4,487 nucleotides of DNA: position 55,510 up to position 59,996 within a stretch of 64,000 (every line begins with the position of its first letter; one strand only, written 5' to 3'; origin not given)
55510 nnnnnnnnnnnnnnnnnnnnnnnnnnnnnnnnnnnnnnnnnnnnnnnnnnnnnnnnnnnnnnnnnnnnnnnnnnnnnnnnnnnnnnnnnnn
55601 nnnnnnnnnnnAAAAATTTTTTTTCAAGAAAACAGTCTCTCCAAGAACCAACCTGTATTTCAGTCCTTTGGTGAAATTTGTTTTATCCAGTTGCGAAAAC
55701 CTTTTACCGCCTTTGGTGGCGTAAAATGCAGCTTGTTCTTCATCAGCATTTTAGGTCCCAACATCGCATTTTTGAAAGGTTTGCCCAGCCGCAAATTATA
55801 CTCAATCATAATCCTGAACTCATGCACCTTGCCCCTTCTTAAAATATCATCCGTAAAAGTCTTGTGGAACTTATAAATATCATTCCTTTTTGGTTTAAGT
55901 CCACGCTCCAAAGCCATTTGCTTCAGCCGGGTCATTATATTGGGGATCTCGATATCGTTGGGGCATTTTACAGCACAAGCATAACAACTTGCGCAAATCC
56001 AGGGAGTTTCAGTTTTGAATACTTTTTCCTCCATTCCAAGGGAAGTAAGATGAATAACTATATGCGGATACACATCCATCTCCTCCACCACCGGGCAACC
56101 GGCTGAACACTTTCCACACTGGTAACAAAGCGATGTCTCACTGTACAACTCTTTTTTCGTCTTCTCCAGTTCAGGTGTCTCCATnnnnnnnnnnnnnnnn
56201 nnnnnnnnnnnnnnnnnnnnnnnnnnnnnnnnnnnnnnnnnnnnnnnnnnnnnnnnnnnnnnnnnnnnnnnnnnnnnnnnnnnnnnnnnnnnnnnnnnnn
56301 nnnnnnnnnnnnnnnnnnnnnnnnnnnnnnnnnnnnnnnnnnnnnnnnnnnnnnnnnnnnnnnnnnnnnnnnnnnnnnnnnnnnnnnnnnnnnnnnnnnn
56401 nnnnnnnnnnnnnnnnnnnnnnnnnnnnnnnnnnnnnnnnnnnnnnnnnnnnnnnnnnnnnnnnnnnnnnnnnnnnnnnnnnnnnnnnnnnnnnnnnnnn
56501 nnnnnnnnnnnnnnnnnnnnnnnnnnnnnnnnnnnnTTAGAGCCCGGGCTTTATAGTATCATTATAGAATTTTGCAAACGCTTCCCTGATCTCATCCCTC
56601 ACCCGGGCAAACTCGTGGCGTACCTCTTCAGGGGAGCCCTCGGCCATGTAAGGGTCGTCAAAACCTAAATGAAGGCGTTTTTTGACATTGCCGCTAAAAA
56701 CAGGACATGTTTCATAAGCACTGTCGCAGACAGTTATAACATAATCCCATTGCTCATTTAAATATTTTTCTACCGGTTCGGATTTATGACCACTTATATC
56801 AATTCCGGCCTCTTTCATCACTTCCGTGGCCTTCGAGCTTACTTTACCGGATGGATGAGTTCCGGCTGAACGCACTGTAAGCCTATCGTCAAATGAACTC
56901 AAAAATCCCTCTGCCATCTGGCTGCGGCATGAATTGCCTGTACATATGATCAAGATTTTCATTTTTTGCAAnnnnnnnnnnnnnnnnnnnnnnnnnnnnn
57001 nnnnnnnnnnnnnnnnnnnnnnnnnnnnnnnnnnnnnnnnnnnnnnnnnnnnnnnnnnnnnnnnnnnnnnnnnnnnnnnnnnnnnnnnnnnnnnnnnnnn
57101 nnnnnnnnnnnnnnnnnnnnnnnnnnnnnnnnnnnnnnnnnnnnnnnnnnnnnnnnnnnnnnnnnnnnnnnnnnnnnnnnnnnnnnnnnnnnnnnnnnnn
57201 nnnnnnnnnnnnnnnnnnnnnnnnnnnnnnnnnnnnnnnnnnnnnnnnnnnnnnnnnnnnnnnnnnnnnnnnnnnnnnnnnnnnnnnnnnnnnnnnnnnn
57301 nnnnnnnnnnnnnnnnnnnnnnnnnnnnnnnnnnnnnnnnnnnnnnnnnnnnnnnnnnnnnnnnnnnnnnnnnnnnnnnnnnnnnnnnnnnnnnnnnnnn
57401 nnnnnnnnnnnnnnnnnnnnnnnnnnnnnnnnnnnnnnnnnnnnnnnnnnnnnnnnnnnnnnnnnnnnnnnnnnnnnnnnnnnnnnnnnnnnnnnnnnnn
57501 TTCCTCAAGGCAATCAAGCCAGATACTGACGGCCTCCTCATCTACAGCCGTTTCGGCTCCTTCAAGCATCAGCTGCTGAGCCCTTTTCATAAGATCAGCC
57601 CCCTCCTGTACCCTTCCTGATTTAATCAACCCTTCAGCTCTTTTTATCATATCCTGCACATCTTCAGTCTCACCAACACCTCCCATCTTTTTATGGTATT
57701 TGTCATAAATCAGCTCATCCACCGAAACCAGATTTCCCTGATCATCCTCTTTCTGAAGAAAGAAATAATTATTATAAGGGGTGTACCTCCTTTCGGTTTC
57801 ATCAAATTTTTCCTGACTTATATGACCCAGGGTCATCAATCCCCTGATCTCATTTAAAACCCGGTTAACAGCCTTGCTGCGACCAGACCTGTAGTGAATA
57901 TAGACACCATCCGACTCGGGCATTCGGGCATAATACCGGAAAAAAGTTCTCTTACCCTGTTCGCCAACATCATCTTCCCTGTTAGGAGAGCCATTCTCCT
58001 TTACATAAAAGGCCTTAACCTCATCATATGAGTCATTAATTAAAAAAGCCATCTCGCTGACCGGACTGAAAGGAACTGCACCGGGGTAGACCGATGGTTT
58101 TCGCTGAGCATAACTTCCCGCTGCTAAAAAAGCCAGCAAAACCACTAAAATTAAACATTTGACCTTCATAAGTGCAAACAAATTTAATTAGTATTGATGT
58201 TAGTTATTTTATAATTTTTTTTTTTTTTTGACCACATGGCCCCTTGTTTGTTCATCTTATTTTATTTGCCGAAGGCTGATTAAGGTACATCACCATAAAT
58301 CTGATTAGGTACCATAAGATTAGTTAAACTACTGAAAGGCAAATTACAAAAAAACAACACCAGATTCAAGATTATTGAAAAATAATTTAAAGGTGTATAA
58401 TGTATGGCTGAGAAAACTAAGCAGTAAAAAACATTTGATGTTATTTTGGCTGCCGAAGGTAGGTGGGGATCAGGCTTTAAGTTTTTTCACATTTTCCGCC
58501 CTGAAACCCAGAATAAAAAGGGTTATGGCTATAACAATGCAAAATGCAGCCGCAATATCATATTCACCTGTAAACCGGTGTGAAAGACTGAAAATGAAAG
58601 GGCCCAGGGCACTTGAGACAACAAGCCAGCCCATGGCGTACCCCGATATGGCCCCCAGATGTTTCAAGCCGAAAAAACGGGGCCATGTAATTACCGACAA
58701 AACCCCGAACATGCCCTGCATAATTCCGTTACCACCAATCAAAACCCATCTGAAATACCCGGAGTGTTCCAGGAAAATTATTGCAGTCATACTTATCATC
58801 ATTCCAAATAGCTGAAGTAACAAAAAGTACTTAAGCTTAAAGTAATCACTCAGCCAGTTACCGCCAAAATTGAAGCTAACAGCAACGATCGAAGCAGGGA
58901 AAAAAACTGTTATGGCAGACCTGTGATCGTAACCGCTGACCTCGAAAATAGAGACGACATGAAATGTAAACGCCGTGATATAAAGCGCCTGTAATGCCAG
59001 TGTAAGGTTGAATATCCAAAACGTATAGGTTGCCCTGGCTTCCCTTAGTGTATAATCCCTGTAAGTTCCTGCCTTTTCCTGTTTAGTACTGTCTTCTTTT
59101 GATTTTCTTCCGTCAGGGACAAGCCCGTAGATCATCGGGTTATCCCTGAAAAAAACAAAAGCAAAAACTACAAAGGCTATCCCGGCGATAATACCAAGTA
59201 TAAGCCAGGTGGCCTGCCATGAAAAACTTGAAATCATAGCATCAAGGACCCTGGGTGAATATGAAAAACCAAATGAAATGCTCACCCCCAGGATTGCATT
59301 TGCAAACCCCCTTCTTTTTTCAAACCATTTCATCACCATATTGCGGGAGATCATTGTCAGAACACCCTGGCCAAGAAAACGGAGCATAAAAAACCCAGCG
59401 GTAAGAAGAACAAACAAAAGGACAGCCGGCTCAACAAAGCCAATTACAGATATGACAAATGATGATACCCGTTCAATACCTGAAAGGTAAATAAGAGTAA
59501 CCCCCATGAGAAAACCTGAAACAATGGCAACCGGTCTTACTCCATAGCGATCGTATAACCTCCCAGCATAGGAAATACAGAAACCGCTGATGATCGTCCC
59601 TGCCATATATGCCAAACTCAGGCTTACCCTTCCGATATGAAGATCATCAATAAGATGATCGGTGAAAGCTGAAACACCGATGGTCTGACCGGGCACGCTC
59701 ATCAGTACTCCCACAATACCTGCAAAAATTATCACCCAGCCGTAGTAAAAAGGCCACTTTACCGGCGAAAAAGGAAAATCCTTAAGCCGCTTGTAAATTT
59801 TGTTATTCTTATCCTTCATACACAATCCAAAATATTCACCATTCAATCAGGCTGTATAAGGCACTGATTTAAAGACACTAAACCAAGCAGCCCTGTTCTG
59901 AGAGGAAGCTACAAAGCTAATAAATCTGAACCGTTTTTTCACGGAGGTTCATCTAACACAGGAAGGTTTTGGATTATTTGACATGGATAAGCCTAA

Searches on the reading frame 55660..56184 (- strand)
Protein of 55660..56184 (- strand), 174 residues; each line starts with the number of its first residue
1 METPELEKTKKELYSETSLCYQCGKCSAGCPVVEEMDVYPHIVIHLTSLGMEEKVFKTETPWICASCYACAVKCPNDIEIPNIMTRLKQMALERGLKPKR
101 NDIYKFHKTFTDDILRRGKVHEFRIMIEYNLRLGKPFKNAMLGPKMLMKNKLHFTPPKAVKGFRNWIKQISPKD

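Call 5: search_protein_families(library=pfam, proteins=[window:55660-56184:-], max_evalue=0.01)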
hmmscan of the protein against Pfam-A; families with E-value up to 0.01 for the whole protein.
window:55660-56184:- (174 aa): 10 families
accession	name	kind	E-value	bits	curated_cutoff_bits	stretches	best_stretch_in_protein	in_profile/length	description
PF13183.11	Fer4_8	-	2.2e-10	41.3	27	1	18-78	3-68/68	4Fe-4S dicluster domain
PF13534.11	Fer4_17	-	1.5e-08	35.5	22.2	1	20-78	2-60/61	4Fe-4S dicluster domain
PF13237.11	Fer4_10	-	7.2e-06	26.3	25.5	1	14-75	3-53/53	4Fe-4S dicluster domain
PF13187.11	Fer4_9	-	8e-06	26.2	27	1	20-77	2-50/52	4Fe-4S dicluster domain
PF12838.12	Fer4_7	-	0.00024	21.9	27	1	20-78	2-52/52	4Fe-4S dicluster domain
PF14691.11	Fer4_20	-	0.00078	19.7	25.8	0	7-38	11-44/113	Dihydroprymidine dehydrogenase domain II, 4Fe-4S cluster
PF13484.11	Fer4_16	-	0.0012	20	30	0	20-32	2-14/66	4Fe-4S double cluster binding domain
PF25160.1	LdpA_Fe-S-bd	-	0.0018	18.5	27.6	1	17-32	25-40/49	LdpA Fe-S cluster-binding domain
PF14697.11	Fer4_21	-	0.0026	18.3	35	0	11-35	32-56/59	4Fe-4S dicluster domain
PF12797.12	Fer4_2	-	0.0063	16.9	24.5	0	16-32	6-22/22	4Fe-4S binding domain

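Call 6: search_protein_families(library=ncbifam, proteins=[window:55660-56184:-], max_evalue=0.001)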
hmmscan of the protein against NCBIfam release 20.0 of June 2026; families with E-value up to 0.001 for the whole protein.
window:55660-56184:- (174 aa): 18 families
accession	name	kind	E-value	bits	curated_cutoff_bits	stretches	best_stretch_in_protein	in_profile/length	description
TIGR03290.1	CoB_CoM_SS_C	equivalog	1.9e-17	63.6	160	1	19-99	3-83/144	CoB--CoM heterodisulfide reductase subunit C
NF038018.1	qmoC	equivalog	1.3e-14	54.4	300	1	19-99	19-99/360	quinone-interacting membrane-bound oxidoreductase complex subunit QmoC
NF041779.1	hetero_SS_HdrC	equivalog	3.2e-13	49.6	350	1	19-100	32-112/198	ferredoxin:CoB-CoM heterodisulfide reductase subunit HdrC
NF041890.1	hdrC_Methbact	equivalog_domain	4.5e-13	49.2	270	1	11-115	22-122/192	ferredoxin:CoB-CoM heterodisulfide reductase subunit HdrC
NF008369.0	PRK11168.1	equivalog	5.8e-09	35.3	278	1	17-109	10-105/401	anaerobic glycerol-3-phosphate dehydrogenase subunit C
NF009226.0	PRK12576.1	equivalog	1.2e-08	34.7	344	1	9-129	146-276/317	succinate dehydrogenase/fumarate reductase iron-sulfur subunit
NF045670.1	quin_L_LdhH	equivalog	4.1e-08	32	800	1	7-172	293-460/706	L-lactate dehydrogenase (quinone) large subunit LdhH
TIGR00273.1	TIGR00273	equivalog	5.3e-07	28.8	444.8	1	14-101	289-382/432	LutB/LldF family L-lactate oxidation iron-sulfur protein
NF009227.0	PRK12577.1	equivalog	9e-07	27.9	349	1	57-171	204-323/330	succinate dehydrogenase/fumarate reductase iron-sulfur subunit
TIGR03379.1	glycerol3P_GlpC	equivalog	1e-06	27.8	279.9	1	19-170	6-153/397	anaerobic glycerol-3-phosphate dehydrogenase subunit GlpC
NF042952.1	MFR_FeS_SdhB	equivalog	1.2e-05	24.5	600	1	59-127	199-266/320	8-methylmenaquinol:fumarate reductase iron-sulfur subunit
NF004898.0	PRK06259.1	equivalog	5.1e-05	22.1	385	1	14-98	130-223/488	fumarate reductase (CoM/CoB) subunit TfrB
NF004616.0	PRK05950.1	subfamily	0.0001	21.5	228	0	9-94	138-236/238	succinate dehydrogenase iron-sulfur subunit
NF045663.1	diclust_near_Sec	equivalog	0.00011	20.4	530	1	7-99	293-390/759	pyridine nucleotide-disulfide oxidoreductase/dicluster-binding protein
TIGR01945.1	rnfC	subfamily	0.00016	20.4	245.95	1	15-86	360-426/435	RnfABCDGE type electron transport complex subunit C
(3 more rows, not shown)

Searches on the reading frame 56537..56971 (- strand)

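Call 25: search_protein_families(library=pfam, proteins=[window:56537-56971:-], max_evalue=0.000001)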
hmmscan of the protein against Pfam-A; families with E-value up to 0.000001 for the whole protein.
window:56537-56971:- (144 aa): 1 family
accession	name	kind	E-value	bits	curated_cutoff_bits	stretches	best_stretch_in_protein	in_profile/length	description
PF01451.26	LMWPc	-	1e-24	87.9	23.2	1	6-135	1-143/144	Low molecular weight phosphotyrosine protein phosphatase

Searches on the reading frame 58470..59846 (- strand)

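Call 25: search_protein_families(library=pfam, proteins=[window:58470-59846:-], max_evalue=0.000001)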
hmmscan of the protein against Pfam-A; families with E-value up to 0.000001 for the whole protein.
window:58470-59846:- (458 aa): 1 family
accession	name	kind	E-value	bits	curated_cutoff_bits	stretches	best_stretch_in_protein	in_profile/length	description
PF07690.21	MFS_1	-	1.6e-29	103.4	33.4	1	49-416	7-347/347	Major Facilitator Superfamily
